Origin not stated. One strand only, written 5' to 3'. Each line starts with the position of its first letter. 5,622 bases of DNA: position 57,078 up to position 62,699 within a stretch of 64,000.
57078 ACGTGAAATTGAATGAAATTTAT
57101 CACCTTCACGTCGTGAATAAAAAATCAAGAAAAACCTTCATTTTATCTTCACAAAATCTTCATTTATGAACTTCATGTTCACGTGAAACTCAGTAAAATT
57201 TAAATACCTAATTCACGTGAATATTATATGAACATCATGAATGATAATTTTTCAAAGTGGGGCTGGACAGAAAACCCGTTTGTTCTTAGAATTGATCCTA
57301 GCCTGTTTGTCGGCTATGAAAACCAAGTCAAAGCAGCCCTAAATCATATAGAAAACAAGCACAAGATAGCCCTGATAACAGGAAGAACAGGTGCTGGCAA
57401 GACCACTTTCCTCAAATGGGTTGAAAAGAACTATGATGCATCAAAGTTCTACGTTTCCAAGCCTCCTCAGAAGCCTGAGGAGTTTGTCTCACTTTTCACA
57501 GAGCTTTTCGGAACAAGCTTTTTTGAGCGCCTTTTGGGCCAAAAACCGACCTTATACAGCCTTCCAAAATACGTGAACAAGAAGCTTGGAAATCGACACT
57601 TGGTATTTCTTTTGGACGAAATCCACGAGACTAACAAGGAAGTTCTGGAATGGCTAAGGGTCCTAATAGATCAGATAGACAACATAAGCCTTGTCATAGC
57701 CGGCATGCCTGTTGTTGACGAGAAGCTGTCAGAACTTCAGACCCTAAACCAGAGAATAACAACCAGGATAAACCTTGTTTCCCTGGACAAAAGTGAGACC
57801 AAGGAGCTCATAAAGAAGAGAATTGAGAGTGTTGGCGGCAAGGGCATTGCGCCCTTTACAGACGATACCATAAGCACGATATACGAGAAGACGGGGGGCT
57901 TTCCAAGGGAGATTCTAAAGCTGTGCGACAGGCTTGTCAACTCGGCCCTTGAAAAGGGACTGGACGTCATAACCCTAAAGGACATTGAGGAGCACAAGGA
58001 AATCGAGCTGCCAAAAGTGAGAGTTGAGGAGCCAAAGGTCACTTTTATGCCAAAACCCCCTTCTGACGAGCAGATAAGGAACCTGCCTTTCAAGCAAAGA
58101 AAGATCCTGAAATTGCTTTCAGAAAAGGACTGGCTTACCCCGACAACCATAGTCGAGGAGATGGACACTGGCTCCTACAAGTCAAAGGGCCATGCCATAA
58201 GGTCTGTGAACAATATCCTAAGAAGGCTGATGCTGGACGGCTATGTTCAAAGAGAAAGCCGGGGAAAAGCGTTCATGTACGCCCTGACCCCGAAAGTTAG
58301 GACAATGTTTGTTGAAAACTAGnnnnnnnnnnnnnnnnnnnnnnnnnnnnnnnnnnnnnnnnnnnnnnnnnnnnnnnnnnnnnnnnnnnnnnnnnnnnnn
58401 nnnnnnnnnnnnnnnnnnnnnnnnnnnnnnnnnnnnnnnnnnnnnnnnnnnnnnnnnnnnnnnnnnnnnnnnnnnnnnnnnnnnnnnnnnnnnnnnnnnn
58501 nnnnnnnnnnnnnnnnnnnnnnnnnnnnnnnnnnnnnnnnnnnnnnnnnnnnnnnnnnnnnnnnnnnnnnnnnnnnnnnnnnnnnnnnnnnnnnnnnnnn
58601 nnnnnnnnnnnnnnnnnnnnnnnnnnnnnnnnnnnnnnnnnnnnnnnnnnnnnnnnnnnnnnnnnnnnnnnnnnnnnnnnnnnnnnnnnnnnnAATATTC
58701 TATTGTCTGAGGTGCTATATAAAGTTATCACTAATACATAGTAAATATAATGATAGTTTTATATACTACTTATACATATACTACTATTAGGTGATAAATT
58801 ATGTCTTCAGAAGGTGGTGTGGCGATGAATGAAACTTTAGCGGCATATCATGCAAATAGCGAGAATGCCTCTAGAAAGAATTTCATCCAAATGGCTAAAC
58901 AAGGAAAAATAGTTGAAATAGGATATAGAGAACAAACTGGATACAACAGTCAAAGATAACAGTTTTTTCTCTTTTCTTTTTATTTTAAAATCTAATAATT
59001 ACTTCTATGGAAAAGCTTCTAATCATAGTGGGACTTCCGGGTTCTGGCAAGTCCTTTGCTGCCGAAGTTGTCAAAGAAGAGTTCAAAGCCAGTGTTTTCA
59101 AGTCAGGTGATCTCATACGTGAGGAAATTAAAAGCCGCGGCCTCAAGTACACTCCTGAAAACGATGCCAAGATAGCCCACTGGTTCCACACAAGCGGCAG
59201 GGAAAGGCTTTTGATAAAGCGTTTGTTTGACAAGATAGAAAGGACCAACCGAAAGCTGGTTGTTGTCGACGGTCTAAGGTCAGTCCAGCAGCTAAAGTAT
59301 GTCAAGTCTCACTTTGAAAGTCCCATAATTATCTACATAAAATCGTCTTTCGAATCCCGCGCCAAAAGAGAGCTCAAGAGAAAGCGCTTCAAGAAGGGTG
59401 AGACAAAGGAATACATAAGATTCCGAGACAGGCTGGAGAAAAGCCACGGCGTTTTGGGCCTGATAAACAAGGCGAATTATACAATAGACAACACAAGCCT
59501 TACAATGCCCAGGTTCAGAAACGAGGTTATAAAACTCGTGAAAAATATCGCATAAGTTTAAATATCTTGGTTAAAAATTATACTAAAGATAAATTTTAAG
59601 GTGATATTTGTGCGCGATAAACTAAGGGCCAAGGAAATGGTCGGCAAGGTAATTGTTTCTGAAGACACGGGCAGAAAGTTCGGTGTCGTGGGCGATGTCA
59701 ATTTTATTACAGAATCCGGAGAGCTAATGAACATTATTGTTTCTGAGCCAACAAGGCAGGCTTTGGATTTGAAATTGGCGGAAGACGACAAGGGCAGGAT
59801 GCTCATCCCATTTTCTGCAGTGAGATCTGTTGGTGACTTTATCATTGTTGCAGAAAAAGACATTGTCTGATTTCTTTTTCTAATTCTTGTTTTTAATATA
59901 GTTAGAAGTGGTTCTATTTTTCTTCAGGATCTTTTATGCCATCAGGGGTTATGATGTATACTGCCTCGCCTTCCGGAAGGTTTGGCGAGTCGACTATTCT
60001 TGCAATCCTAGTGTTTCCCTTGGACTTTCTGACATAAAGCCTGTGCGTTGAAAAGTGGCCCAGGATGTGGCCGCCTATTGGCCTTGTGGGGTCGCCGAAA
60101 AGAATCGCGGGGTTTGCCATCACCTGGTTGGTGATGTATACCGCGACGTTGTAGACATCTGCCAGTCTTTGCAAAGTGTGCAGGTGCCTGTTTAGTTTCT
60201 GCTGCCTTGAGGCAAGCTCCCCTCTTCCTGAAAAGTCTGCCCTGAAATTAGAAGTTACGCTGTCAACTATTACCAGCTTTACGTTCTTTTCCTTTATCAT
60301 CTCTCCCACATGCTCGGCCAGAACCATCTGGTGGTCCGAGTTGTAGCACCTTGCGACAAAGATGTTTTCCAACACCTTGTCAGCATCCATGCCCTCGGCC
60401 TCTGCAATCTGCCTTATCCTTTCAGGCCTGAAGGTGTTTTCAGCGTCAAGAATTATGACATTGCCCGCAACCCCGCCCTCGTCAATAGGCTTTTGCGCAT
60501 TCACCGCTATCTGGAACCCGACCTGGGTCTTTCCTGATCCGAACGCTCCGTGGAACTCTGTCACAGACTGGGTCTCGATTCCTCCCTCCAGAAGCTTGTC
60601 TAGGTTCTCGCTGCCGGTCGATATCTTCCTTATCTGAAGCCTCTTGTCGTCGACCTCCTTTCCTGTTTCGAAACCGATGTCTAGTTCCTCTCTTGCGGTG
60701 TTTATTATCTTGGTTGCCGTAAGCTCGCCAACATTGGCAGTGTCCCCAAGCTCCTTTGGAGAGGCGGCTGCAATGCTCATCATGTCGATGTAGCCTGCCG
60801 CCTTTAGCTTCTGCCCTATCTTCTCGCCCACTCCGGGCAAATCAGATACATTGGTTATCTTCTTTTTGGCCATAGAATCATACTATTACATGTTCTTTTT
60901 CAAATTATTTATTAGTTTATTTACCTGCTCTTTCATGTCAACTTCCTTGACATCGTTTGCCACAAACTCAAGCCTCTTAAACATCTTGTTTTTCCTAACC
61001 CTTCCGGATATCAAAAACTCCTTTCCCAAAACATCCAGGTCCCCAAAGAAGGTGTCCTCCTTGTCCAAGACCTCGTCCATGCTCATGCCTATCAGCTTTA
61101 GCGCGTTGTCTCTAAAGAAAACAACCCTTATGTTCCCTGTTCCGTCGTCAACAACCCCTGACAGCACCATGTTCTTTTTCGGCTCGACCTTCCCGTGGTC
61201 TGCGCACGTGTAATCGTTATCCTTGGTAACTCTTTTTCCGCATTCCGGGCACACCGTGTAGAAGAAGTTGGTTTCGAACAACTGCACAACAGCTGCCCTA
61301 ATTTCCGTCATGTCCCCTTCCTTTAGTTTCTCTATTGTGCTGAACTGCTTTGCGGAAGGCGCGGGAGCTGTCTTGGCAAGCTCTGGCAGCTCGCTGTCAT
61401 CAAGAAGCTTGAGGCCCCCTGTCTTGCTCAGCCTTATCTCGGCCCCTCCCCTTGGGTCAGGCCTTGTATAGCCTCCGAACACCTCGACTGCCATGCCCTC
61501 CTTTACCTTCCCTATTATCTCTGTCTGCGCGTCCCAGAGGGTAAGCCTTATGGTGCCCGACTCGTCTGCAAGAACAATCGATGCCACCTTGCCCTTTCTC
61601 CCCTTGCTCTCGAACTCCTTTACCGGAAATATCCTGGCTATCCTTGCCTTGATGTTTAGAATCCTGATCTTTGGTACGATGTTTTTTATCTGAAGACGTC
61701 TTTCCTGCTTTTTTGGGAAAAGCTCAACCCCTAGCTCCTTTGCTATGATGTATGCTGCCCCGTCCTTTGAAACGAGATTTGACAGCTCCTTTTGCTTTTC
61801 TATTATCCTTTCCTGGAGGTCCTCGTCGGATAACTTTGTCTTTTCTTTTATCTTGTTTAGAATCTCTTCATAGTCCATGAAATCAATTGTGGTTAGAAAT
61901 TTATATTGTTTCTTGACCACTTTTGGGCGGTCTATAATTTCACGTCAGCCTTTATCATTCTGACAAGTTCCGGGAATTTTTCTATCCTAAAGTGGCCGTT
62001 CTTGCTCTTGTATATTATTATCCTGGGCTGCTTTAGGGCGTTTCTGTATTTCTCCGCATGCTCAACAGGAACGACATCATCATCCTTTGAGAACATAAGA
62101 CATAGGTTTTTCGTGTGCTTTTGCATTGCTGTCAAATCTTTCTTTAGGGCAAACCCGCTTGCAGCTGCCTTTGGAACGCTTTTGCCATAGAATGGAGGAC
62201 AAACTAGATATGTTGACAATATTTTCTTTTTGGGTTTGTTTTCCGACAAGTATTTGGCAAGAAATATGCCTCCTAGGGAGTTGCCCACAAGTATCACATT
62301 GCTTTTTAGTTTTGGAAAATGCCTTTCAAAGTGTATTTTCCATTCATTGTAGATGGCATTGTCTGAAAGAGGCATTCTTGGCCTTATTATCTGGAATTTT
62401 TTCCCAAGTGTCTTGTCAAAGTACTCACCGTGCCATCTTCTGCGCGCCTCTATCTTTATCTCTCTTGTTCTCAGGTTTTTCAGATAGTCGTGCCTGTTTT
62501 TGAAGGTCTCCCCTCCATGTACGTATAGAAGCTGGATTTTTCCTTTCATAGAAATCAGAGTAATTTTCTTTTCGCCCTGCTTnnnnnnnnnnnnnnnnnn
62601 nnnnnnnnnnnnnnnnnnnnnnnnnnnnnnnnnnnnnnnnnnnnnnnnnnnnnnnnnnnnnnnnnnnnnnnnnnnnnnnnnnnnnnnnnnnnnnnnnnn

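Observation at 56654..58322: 574-nt iteron-like array of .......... palindromes flanked by a wHTH gene and an AAA+/wHTH ATPase: candidate second origin or partition/regulatory centre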

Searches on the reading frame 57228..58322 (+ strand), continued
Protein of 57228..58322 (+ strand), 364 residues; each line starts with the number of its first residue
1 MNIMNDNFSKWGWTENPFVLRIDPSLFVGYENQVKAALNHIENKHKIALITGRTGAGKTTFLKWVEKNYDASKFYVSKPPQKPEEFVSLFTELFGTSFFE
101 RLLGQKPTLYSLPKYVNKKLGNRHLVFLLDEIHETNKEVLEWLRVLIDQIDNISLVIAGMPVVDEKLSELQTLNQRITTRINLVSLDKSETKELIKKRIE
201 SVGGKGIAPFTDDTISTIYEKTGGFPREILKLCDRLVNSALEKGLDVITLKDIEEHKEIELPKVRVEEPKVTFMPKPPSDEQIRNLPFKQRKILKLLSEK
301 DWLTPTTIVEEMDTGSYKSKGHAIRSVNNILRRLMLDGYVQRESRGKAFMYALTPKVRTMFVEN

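Call 83: find_encoding_contigs(protein=P0098, flank=900, max_places=1)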
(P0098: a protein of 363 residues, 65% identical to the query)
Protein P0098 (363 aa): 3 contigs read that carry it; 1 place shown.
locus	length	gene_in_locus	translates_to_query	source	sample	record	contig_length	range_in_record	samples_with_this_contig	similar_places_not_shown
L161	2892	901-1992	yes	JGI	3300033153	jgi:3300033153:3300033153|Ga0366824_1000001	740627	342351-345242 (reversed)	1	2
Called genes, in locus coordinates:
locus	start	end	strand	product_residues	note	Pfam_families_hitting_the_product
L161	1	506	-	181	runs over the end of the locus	PF02834:LigT_PEase, PF10469:AKAP7_NLS, PF13563:2_5_RNA_ligase2, PF02834:LigT_PEase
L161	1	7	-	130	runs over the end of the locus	PF13742:tRNA_anti_2, PF12869:tRNA_anti-like (weak), PF01336:tRNA_anti-codon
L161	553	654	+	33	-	-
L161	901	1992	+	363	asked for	PF04851:ResIII (faint), PF01637:ATPase_2 (weak), PF20720:nSTAND3 (faint), PF13401:AAA_22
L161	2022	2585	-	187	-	-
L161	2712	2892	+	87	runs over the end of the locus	PF05239:PRC (weak)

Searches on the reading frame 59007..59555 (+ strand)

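Call 9: search_protein_families(library=pfam, proteins=[window:59007-59555:+], max_evalue=0.1)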
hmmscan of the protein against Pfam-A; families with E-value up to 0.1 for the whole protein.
window:59007-59555:+ (182 aa): 13 families
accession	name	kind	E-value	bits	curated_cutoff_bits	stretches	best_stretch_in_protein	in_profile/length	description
PF13207.12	AAA_17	-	3.1e-14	53.9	27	1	8-134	1-132/136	AAA domain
PF13238.12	AAA_18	-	1.4e-08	35.7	29.4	1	6-127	2-113/128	AAA domain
PF13671.12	AAA_33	-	5.7e-06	27.1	27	1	4-127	1-120/143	AAA domain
PF00406.28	ADK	-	1.2e-05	25.9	26.8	1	7-103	1-96/151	Adenylate kinase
PF08433.16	KTI12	-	5.3e-05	23.3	22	1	4-125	3-119/271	Chromatin associated protein KTI12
PF02224.24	Cytidylate_kin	-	0.00019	21.6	26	1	104-179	129-210/211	Cytidylate kinase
PF13401.12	AAA_22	-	0.0028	18.4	27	1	3-88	6-91/130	AAA domain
PF06414.18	Zeta_toxin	-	0.0039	17.1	22.3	1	3-77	17-91/199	Zeta toxin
PF00004.35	AAA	-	0.0067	17.3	21.2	1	6-91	2-67/131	ATPase family associated with various cellular activities (AAA)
PF24883.2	NPHP3_N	-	0.027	15.1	24.8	0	3-28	23-48/164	Nephrocystin 3, N-terminal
PF20720.3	nSTAND3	-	0.043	13.9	27.2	0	2-26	17-41/155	Novel STAND NTPase 3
PF13191.12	AAA_16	-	0.053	14.5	32.6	0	4-30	26-56/167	AAA ATPase domain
PF00625.27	Guanylate_kin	-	0.054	13.6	25.2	0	80-127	92-136/182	Guanylate kinase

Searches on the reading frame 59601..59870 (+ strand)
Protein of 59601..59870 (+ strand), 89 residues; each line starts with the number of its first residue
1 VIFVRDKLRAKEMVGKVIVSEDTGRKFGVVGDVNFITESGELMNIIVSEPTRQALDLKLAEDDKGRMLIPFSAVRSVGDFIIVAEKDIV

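Call 43: search_protein_families(library=pfam, proteins=[window:59601-59870:+], max_evalue=0.00001)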
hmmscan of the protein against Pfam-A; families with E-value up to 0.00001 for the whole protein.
window:59601-59870:+ (89 aa): 1 family
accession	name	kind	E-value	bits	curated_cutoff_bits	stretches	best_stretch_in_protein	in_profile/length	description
PF05239.21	PRC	-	7.4e-07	29.5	21.2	1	7-84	3-72/78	PRC-barrel domain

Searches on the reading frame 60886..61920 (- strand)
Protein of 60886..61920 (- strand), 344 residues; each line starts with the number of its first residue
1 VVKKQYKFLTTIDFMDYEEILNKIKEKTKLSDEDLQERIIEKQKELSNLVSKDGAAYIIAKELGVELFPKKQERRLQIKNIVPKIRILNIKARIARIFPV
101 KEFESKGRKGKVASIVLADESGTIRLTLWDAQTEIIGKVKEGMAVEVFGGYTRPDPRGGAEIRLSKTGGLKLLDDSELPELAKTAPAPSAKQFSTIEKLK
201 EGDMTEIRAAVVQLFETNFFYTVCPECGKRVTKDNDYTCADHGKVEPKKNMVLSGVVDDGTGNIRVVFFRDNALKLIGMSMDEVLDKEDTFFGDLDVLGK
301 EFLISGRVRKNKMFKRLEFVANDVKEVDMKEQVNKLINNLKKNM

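Call 43: search_protein_families(library=pfam, proteins=[window:60886-61920:-], max_evalue=0.00001)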
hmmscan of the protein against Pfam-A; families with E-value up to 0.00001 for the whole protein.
window:60886-61920:- (344 aa): 2 families
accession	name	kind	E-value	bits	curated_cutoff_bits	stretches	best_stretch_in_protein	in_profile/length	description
PF01336.31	tRNA_anti-codon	-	8.4e-16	58.1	27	1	92-163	5-68/75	OB-fold nucleic acid binding domain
PF08646.16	Rep_fac-A_C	-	2.2e-12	47.4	28.5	1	206-331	3-141/146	Replication factor-A C terminal domain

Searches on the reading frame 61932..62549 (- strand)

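Call 71: search_protein_families(library=pfam, proteins=[window:61932-62549:-], max_evalue=0.01)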
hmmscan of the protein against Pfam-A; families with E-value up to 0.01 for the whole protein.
window:61932-62549:- (205 aa): 4 families
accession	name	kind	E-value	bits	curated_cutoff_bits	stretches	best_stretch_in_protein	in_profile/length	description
PF06821.19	Ser_hydrolase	-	6.6e-09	36.3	22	1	59-190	34-157/172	Serine hydrolase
PF10230.15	LIDHydrolase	-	0.0015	18.7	27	0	140-184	212-257/262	Lipid-droplet associated hydrolase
PF00561.26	Abhydrolase_1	-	0.0019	18.3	25.8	1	83-121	69-103/245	alpha/beta hydrolase fold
PF00326.27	Peptidase_S9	-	0.0049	16.8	22.6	0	129-174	125-172/213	Prolyl oligopeptidase family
